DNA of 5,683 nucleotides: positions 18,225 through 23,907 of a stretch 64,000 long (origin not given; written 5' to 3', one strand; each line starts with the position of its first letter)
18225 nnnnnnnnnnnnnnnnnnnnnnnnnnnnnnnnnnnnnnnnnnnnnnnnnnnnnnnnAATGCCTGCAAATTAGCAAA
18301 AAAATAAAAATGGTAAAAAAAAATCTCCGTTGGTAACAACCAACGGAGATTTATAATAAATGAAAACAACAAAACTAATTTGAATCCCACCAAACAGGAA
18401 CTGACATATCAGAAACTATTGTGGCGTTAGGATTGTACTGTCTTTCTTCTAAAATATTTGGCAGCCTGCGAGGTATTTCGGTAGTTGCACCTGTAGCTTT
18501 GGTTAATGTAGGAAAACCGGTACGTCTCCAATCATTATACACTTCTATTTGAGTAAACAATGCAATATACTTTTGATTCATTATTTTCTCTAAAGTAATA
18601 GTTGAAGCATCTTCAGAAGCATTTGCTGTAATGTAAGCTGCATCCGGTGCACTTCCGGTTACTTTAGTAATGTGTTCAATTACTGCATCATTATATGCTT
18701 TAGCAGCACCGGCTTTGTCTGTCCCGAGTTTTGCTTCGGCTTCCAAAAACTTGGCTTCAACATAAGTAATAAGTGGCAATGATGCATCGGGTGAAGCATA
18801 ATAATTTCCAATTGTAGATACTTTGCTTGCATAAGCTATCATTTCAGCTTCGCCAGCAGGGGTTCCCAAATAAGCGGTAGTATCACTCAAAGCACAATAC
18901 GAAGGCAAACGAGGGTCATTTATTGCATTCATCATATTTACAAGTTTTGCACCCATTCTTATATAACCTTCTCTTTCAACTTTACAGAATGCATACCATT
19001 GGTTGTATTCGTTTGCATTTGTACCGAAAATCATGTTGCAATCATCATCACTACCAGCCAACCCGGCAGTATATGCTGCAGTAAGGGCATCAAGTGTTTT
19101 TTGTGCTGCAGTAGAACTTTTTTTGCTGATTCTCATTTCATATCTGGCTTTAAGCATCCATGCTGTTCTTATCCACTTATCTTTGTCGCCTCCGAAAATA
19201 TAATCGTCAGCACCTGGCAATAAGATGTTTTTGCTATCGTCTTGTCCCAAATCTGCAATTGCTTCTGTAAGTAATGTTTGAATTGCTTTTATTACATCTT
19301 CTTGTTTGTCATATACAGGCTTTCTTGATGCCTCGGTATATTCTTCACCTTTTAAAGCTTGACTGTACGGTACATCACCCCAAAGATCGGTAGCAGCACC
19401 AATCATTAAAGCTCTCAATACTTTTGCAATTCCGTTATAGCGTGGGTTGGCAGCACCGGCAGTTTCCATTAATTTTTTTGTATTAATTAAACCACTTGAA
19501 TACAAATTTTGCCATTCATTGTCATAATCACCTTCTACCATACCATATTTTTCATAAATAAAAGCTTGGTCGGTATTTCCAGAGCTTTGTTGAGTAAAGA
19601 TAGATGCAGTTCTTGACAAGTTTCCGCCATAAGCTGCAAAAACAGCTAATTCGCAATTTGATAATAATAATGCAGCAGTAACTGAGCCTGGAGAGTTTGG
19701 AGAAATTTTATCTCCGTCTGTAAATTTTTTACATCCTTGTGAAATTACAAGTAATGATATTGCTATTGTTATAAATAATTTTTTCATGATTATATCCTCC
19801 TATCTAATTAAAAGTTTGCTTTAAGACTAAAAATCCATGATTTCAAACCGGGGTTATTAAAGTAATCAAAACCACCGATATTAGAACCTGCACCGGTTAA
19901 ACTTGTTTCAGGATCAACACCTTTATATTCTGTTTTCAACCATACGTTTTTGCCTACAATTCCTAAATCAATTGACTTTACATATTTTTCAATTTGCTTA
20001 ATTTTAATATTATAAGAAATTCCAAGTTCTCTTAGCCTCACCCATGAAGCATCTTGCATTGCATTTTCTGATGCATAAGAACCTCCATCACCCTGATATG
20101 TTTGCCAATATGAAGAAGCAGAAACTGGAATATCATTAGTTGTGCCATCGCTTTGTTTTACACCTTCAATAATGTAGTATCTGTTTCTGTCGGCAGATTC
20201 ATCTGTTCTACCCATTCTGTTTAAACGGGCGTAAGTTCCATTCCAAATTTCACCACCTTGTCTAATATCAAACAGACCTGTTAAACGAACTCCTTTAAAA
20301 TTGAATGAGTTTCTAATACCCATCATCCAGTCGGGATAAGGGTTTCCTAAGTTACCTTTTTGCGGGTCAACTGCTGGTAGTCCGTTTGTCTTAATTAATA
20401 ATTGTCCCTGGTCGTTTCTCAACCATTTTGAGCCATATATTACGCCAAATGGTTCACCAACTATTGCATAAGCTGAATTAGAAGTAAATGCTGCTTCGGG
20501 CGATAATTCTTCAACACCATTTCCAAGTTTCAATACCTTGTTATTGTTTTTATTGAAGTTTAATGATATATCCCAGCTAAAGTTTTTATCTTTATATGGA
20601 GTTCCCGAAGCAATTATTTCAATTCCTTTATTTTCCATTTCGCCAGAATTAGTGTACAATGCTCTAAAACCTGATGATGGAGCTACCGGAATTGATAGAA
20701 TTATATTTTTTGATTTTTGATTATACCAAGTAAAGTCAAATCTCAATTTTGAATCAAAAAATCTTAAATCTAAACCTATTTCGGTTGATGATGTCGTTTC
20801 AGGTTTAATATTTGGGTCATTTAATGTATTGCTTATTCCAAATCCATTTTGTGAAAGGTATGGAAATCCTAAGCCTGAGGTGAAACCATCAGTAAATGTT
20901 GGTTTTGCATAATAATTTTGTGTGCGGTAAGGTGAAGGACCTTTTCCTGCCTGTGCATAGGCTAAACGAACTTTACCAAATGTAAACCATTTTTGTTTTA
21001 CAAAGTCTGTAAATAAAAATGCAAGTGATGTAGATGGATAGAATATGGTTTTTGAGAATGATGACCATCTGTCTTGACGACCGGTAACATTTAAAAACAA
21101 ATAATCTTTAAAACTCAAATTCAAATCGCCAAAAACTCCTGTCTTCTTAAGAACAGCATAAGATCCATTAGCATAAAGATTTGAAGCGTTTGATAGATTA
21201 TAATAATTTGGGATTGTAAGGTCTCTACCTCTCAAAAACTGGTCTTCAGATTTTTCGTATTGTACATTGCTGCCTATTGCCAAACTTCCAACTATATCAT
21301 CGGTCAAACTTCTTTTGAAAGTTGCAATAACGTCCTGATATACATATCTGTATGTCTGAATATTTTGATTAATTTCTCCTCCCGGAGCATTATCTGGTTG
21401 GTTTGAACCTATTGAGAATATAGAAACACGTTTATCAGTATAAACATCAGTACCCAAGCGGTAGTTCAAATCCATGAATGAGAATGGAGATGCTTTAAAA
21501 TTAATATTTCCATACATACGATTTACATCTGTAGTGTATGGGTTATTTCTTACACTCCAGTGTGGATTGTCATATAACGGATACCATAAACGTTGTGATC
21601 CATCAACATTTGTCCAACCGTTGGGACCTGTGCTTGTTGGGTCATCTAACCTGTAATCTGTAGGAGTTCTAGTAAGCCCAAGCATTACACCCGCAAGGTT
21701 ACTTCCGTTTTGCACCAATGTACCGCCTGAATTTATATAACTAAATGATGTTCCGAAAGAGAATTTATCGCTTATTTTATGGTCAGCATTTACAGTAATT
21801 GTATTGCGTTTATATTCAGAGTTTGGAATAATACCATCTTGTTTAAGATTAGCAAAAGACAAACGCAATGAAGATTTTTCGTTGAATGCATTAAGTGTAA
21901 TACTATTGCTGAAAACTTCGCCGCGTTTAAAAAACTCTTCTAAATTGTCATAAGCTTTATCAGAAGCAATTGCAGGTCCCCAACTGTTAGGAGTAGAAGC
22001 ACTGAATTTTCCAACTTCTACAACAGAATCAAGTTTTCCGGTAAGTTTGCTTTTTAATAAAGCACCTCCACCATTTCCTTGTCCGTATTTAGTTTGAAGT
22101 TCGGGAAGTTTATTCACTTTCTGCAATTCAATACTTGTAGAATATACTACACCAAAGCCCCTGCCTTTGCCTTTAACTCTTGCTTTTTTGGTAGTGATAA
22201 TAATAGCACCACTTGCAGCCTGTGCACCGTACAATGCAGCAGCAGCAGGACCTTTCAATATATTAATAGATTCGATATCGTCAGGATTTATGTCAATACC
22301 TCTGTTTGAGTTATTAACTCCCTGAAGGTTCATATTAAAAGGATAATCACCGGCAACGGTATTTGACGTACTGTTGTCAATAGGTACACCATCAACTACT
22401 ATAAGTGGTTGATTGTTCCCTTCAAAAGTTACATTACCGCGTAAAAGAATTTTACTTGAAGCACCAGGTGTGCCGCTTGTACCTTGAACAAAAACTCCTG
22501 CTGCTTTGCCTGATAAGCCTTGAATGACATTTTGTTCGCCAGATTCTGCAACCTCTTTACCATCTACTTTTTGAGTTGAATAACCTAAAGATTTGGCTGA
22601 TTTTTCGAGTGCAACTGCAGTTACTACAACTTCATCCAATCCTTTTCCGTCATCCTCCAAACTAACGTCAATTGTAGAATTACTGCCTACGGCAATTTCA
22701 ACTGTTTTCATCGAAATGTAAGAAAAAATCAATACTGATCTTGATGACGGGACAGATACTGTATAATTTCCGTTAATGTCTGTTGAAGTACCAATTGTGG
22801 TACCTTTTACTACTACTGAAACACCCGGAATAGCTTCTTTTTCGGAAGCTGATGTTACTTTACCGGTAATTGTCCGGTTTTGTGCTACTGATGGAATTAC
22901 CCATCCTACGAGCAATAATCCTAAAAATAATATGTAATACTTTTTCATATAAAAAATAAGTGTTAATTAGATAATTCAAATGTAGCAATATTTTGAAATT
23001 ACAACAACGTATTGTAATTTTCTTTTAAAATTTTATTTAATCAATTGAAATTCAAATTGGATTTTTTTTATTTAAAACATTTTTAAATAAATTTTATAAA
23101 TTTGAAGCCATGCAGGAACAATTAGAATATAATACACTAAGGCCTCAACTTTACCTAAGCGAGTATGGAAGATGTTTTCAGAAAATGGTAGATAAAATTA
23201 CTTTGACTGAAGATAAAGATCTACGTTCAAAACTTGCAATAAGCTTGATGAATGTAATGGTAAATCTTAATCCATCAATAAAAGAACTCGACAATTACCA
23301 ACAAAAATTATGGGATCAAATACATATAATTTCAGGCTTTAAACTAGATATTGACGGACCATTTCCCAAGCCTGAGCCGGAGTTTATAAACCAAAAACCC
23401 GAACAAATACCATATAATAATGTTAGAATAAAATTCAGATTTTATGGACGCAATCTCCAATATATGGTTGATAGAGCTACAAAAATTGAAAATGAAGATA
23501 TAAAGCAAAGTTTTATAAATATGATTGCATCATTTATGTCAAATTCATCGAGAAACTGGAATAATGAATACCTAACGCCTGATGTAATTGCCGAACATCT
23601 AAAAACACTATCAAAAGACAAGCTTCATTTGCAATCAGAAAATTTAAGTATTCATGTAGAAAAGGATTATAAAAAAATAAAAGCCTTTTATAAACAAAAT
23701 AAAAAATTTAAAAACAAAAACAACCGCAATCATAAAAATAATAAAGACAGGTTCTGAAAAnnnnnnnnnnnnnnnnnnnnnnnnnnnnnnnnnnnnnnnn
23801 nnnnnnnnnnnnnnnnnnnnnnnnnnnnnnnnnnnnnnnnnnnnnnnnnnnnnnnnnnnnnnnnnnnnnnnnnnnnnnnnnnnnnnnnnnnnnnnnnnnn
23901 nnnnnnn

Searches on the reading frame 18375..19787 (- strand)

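Call 48: search_protein_families(library=pfam, proteins=[window:18375-19787:-], max_evalue=0.00001)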
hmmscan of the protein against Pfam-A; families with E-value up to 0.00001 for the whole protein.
window:18375-19787:- (470 aa): 2 families
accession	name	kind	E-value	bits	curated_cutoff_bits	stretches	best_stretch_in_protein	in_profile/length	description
PF12771.13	SusD-like_2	-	7.4e-64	216.5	27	1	30-442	1-412/415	Starch-binding associating with outer membrane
PF12741.13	SusD-like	-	1.2e-38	133.9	27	2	75-370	66-353/495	Susd and RagB outer membrane lipoprotein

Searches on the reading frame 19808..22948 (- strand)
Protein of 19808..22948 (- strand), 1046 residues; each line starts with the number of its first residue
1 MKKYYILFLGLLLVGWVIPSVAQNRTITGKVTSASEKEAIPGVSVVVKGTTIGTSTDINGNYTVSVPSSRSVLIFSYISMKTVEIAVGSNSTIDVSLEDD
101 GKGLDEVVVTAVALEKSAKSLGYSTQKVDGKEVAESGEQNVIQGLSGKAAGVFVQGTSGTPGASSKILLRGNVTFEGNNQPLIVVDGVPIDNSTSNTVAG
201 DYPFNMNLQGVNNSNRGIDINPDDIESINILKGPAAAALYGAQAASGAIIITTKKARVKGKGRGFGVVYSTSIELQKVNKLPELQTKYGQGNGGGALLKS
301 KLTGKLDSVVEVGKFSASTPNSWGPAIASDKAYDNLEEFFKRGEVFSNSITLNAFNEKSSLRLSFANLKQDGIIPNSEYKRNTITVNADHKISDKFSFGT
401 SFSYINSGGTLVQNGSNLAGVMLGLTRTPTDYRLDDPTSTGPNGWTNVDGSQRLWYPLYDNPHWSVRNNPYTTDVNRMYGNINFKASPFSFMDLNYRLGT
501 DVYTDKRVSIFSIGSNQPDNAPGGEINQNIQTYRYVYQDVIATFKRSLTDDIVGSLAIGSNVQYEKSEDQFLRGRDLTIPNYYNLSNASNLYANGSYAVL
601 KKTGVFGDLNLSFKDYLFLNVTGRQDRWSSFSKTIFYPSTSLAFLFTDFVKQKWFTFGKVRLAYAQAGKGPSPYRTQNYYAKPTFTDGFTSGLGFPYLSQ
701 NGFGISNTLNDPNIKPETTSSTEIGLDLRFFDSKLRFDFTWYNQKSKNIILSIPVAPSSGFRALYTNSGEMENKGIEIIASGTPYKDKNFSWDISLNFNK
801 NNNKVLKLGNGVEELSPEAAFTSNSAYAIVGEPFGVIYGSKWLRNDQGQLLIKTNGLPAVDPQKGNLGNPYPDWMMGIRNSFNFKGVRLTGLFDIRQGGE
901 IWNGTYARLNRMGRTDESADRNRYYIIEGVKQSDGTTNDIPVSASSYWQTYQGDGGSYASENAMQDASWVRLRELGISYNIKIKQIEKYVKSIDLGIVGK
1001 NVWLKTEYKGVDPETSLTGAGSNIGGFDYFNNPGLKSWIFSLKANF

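Call 48: search_protein_families(library=pfam, proteins=[window:19808-22948:-], max_evalue=0.00001)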
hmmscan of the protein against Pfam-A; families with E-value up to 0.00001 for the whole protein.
window:19808-22948:- (1046 aa): 4 families
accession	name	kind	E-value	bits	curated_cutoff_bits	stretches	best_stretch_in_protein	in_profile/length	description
PF00593.30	TonB_dep_Rec_b-barrel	-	1.4e-21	78.3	27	1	426-910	13-416/436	TonB dependent receptor-like, beta-barrel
PF13715.12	CarbopepD_reg_2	-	1.1e-19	70.7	32.2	1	27-109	1-88/88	CarboxypepD_reg-like domain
PF07715.20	Plug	-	4.9e-15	56.4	23.9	1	119-248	3-107/107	TonB-dependent Receptor Plug Domain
PF13620.12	CarboxypepD_reg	-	3.2e-09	37.4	32.3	1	26-97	1-81/82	Carboxypeptidase regulatory-like domain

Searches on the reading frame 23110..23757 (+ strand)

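Call 48: search_protein_families(library=pfam, proteins=[window:23110-23757:+], max_evalue=0.00001)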
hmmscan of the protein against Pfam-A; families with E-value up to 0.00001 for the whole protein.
window:23110-23757:+ (215 aa): 1 family
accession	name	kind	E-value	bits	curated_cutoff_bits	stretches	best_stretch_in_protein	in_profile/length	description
PF14123.11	DUF4290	-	1.3e-56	191.3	27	1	5-177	1-173/174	Domain of unknown function (DUF4290)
